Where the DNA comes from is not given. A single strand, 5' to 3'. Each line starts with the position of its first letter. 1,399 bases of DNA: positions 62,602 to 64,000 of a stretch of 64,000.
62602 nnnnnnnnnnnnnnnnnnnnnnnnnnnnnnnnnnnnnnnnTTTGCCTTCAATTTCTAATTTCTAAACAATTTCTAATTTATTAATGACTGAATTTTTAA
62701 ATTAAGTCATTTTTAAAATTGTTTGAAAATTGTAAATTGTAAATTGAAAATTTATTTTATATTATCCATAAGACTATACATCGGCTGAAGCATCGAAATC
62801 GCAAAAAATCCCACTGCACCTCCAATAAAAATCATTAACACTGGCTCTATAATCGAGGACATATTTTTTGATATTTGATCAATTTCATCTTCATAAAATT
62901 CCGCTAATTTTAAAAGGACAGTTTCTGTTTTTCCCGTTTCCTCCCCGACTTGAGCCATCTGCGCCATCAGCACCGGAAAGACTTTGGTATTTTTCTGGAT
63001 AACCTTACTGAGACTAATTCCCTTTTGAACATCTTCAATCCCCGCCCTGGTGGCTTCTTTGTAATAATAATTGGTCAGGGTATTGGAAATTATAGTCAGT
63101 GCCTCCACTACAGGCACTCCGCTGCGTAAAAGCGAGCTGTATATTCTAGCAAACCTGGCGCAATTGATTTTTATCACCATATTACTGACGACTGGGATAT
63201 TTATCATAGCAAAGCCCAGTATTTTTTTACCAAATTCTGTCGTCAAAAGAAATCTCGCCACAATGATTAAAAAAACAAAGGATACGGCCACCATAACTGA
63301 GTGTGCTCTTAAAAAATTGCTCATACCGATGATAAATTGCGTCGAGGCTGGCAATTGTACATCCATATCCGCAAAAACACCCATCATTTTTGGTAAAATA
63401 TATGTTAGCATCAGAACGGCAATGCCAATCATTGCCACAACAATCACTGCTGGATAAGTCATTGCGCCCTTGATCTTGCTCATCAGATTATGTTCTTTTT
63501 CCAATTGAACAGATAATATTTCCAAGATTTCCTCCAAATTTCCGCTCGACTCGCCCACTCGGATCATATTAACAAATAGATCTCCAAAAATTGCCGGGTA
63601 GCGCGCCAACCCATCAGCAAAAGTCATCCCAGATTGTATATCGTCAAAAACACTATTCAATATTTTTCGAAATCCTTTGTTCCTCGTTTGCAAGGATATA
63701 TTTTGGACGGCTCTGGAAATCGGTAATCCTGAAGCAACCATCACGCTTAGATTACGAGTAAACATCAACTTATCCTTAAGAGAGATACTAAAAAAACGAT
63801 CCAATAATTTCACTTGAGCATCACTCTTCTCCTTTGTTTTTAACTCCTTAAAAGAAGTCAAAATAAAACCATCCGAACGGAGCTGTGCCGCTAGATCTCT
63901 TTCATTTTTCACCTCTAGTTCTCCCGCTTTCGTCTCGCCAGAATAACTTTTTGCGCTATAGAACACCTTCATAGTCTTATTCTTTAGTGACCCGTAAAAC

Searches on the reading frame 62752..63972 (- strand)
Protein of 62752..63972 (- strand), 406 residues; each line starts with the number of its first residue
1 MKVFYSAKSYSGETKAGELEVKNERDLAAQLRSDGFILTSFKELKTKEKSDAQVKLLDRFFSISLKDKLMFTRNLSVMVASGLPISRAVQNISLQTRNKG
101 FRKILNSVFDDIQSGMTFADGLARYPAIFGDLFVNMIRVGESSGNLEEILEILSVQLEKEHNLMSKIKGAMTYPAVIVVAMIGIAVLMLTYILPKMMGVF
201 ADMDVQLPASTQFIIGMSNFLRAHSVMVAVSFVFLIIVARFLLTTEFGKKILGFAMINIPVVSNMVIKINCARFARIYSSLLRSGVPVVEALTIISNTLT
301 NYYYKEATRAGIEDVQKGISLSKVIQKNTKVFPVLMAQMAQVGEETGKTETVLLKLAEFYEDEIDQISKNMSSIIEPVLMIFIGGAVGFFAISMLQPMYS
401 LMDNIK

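Call 75: find_encoding_contigs(protein=window:62752-63972:-, flank=10000, max_places=2)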
Protein window:62752-63972:- (406 aa): no gene with exactly this product is on record in the collection.
